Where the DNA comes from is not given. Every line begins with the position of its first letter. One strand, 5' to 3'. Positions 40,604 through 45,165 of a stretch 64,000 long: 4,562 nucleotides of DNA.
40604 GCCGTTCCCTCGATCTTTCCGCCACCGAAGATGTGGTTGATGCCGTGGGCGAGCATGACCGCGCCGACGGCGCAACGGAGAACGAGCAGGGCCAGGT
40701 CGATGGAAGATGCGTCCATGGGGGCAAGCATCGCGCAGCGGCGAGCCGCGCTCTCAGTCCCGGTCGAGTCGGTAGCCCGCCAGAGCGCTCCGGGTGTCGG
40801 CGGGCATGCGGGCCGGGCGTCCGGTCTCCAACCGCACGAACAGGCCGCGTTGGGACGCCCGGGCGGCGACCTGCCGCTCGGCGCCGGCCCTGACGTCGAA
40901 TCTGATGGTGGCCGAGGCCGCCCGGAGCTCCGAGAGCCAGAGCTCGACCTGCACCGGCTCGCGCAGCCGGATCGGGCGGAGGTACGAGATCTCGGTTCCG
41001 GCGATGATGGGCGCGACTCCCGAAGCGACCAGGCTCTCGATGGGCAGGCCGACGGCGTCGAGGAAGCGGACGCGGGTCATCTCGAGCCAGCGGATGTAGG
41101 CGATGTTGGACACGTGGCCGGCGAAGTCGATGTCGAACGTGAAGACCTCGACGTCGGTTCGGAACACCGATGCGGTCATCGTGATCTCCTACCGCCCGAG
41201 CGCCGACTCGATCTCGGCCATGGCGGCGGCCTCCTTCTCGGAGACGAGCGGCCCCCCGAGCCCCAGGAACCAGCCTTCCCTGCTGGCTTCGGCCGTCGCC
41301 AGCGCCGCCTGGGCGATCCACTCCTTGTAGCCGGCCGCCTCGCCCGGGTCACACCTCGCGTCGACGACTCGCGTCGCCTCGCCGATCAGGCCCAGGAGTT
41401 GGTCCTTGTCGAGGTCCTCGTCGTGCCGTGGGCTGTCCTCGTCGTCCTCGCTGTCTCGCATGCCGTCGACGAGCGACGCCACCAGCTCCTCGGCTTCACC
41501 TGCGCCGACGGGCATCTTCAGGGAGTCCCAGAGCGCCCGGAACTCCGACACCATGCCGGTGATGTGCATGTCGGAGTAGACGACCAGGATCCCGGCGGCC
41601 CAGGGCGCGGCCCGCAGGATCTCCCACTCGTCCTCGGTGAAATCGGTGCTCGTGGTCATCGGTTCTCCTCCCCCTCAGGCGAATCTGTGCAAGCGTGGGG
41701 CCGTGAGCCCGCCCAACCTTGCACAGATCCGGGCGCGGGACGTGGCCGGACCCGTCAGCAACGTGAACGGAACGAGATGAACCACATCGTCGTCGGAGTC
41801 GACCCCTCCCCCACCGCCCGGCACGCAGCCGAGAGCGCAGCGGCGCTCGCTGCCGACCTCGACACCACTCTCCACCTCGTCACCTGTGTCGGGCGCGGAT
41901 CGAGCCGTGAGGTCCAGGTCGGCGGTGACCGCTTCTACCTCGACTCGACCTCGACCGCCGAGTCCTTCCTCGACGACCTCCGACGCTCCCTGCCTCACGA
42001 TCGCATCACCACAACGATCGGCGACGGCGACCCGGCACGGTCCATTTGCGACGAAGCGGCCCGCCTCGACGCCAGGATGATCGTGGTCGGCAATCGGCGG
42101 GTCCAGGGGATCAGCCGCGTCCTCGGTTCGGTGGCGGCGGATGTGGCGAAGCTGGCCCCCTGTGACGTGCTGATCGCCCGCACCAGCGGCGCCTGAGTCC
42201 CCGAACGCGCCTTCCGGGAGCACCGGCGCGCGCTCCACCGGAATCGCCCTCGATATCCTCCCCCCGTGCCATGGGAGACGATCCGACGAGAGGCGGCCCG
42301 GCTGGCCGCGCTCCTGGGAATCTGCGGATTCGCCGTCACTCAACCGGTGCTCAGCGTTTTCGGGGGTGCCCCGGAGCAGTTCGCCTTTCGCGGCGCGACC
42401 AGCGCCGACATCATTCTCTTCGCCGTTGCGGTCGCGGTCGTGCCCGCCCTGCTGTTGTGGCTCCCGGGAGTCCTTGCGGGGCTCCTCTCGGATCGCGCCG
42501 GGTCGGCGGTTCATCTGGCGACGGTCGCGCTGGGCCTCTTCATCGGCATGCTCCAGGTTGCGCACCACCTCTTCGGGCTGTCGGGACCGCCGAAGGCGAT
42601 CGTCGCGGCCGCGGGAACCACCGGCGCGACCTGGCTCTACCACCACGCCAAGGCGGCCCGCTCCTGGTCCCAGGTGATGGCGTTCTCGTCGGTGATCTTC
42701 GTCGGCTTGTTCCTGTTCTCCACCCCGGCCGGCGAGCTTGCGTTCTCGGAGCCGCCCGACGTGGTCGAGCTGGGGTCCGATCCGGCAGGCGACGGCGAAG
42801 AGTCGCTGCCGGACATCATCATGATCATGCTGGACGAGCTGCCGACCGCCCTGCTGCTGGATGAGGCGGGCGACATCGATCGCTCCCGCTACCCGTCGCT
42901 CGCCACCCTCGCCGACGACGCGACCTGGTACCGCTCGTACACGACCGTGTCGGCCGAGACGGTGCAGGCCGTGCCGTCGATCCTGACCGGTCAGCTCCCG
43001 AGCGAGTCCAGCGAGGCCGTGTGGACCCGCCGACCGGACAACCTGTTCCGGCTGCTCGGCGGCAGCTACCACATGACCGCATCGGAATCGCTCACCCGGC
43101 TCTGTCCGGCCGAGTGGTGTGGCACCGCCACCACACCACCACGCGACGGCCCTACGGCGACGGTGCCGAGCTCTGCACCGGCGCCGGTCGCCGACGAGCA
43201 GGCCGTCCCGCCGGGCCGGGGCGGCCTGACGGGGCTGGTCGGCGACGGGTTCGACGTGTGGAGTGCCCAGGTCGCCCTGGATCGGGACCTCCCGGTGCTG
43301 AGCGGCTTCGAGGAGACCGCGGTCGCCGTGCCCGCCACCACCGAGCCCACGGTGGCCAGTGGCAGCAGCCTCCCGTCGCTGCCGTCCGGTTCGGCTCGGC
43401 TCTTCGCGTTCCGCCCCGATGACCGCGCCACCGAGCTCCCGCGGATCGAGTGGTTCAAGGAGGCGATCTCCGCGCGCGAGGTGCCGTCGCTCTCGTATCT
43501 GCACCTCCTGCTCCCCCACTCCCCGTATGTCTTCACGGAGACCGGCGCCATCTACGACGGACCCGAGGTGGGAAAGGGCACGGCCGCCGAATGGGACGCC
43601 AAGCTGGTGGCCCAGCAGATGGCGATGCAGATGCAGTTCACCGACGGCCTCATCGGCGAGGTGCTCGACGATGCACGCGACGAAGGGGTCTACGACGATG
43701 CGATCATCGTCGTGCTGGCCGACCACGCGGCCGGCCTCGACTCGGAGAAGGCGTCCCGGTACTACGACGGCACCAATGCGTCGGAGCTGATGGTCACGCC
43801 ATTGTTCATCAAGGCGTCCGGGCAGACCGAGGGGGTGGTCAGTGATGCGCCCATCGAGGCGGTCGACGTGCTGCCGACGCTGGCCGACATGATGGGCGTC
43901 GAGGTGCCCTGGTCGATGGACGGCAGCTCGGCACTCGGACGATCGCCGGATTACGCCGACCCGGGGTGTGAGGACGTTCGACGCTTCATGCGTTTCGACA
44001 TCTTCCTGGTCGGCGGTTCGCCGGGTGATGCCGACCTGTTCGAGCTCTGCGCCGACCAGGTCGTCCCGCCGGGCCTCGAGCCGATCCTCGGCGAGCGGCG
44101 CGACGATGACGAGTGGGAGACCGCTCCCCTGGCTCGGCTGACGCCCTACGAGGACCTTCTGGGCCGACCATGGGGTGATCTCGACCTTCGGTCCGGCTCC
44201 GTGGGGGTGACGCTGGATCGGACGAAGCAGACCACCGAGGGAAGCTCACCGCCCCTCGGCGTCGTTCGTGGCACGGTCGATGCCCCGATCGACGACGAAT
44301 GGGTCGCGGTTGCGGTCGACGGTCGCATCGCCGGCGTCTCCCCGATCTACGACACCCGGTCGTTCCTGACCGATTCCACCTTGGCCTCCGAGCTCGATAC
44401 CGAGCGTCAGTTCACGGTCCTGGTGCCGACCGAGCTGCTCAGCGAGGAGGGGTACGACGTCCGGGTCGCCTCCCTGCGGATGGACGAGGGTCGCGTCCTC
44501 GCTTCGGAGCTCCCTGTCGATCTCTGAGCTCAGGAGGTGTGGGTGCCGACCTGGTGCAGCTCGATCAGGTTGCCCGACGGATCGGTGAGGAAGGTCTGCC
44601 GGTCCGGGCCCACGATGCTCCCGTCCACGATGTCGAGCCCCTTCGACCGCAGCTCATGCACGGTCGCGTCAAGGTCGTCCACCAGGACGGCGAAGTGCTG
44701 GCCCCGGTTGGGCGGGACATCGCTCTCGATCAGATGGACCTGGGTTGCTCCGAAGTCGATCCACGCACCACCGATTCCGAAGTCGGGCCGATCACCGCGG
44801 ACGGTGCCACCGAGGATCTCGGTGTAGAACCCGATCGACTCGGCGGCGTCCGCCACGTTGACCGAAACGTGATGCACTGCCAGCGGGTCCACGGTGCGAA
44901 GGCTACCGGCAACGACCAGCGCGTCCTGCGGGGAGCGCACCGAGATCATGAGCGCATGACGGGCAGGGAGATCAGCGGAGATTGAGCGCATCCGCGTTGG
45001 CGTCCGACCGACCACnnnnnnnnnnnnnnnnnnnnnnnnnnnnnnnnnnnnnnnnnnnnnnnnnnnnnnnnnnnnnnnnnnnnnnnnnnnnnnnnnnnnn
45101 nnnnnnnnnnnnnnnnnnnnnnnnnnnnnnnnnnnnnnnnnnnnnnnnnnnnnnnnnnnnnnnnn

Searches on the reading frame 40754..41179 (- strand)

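Call 29: search_protein_families(library=pfam, proteins=[window:40754-41179:-], max_evalue=0.0001)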
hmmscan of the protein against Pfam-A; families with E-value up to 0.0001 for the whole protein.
window:40754-41179:- (141 aa): 3 families
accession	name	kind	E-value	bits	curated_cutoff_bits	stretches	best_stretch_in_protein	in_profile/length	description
PF13279.12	4HBT_2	-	3.4e-25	89.3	25.5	1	16-133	5-122/122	Thioesterase-like superfamily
PF03061.28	4HBT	-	3.3e-08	34.2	20.6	1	21-104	2-78/79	Thioesterase superfamily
PF01643.23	Acyl-ACP_TE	-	3e-05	24.2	23.7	1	5-131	3-129/131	Acyl-ACP thioesterase N-terminal domain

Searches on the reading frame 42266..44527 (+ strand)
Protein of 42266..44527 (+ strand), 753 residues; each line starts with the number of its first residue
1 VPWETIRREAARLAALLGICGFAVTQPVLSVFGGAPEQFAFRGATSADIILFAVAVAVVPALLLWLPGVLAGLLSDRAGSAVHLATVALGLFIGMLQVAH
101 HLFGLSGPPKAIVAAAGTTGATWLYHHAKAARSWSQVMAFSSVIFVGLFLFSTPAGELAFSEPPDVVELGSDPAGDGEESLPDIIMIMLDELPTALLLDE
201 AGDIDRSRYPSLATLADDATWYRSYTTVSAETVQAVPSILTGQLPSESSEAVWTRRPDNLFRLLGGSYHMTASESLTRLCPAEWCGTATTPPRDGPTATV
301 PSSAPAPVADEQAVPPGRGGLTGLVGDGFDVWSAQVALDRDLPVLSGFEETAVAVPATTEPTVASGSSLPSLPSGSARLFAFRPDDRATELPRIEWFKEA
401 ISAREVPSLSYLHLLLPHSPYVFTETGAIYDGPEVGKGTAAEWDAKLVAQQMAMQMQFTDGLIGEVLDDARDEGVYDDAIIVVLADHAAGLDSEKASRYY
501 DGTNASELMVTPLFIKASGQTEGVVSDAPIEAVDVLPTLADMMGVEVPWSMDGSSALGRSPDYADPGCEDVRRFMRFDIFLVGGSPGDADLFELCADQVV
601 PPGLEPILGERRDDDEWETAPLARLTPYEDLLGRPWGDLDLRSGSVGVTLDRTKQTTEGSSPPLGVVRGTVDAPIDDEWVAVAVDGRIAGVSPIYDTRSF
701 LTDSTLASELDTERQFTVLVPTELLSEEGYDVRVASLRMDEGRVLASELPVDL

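Call 29: search_protein_families(library=pfam, proteins=[window:42266-44527:+], max_evalue=0.0001)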
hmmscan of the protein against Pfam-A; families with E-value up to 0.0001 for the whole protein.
window:42266-44527:+ (753 aa): 1 family
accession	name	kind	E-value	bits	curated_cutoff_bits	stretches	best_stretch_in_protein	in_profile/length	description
PF00884.28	Sulfatase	-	1.1e-18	68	25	1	401-545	158-301/301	Sulfatase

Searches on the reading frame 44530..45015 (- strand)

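Call 29: search_protein_families(library=pfam, proteins=[window:44530-45015:-], max_evalue=0.0001)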
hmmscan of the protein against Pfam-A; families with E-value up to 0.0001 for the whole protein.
window:44530-45015:- (161 aa): 3 families
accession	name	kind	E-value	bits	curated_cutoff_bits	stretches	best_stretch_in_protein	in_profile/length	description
PF00903.31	Glyoxalase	-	4.9e-16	59.6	20.6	1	47-153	2-121/121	Glyoxalase/Bleomycin resistance protein/Dioxygenase superfamily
PF18029.7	Glyoxalase_6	-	7.7e-08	33.4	23.6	1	50-153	2-105/106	Glyoxalase-like domain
PF13669.12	Glyoxalase_4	-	2.1e-06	28.4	27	1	48-135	1-99/109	Glyoxalase/Bleomycin resistance protein/Dioxygenase superfamily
